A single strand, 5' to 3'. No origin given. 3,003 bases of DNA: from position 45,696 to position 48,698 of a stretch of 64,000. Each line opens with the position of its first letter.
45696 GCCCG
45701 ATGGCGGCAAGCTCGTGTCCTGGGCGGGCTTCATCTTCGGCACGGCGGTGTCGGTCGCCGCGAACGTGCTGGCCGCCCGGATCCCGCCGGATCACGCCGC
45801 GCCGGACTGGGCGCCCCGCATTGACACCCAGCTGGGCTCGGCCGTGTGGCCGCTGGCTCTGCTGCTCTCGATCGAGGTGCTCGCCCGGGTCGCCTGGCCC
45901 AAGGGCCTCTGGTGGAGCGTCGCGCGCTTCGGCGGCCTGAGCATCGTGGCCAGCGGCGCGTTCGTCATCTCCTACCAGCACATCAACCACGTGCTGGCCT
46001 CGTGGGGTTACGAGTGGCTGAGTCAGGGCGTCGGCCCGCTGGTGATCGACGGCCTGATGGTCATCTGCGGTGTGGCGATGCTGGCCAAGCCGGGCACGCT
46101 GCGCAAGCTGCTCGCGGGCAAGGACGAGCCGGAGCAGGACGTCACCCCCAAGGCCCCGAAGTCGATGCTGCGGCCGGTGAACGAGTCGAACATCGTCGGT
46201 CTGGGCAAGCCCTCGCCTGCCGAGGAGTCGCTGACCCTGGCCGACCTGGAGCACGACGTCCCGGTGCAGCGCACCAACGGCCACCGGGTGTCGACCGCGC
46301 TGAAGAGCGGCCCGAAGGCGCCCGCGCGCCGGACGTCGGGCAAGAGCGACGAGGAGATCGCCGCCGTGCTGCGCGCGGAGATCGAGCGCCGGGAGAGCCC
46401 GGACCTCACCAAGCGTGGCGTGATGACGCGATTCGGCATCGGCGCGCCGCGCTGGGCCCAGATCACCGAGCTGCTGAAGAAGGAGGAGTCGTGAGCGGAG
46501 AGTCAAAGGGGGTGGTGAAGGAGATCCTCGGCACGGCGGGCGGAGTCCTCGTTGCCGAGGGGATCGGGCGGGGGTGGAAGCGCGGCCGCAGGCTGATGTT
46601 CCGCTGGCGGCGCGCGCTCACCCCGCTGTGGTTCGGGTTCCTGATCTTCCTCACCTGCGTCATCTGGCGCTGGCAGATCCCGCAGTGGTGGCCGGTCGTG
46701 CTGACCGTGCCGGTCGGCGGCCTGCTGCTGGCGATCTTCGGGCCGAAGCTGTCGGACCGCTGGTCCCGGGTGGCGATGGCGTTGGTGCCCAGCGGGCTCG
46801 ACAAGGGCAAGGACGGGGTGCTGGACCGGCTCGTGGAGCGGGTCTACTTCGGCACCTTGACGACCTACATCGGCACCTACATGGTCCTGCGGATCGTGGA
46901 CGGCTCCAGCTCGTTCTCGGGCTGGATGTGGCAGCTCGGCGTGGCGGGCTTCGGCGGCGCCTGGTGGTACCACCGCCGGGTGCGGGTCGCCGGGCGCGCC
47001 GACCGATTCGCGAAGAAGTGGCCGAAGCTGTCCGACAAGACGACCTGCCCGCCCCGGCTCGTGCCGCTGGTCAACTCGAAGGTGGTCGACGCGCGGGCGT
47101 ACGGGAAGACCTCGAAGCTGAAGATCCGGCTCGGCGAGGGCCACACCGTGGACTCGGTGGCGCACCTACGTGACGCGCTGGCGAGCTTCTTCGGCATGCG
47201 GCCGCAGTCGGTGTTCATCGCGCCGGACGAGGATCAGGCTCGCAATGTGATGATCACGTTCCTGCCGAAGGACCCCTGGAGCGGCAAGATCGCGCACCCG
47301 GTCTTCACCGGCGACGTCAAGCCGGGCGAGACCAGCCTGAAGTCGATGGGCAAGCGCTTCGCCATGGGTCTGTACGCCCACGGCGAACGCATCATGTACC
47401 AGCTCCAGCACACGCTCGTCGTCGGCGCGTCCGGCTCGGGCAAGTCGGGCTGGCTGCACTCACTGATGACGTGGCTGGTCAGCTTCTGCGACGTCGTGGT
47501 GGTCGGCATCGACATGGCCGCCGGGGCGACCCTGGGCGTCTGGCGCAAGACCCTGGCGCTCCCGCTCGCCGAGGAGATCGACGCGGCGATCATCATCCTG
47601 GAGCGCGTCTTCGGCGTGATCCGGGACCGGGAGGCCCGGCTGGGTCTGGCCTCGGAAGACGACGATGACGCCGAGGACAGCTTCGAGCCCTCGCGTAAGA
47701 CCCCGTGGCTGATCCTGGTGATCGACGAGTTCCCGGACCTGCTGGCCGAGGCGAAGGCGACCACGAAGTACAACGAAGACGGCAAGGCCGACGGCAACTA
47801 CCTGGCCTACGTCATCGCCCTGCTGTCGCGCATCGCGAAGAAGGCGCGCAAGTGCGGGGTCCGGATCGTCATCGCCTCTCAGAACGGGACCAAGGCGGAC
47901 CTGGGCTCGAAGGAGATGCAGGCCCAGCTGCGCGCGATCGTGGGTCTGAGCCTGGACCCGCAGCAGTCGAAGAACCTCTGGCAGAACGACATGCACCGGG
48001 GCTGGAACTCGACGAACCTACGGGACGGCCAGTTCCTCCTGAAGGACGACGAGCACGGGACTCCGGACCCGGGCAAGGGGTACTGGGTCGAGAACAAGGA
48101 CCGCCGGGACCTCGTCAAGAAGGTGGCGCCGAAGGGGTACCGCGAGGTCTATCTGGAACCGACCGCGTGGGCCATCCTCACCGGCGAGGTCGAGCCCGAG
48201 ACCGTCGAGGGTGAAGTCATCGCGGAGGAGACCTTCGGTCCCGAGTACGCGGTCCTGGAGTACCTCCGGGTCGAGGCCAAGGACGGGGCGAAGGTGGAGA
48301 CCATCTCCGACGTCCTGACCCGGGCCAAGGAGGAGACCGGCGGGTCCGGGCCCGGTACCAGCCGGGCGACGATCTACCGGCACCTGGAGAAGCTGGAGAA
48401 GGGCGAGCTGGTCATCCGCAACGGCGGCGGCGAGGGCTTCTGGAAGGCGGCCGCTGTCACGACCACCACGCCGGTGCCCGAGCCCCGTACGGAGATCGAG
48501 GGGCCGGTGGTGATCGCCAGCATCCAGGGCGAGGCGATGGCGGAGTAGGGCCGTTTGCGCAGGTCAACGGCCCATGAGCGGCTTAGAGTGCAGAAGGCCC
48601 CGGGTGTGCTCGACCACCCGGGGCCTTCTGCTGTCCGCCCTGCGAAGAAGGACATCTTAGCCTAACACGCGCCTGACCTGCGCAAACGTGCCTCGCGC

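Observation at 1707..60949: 31 copies of one promoter/operator/leader cassette organise the whole minus-strand gene array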

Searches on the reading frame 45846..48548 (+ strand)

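Call 8: search_protein_families(library=pfam, proteins=[window:45846-48548:+])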
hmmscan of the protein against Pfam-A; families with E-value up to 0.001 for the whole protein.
window:45846-48548:+ (900 aa): 1 family
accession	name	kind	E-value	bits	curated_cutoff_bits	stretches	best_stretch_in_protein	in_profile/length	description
PF01580.24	FtsK_SpoIIIE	-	5.9e-08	32.9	24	1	521-679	40-217/221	FtsK/SpoIIIE family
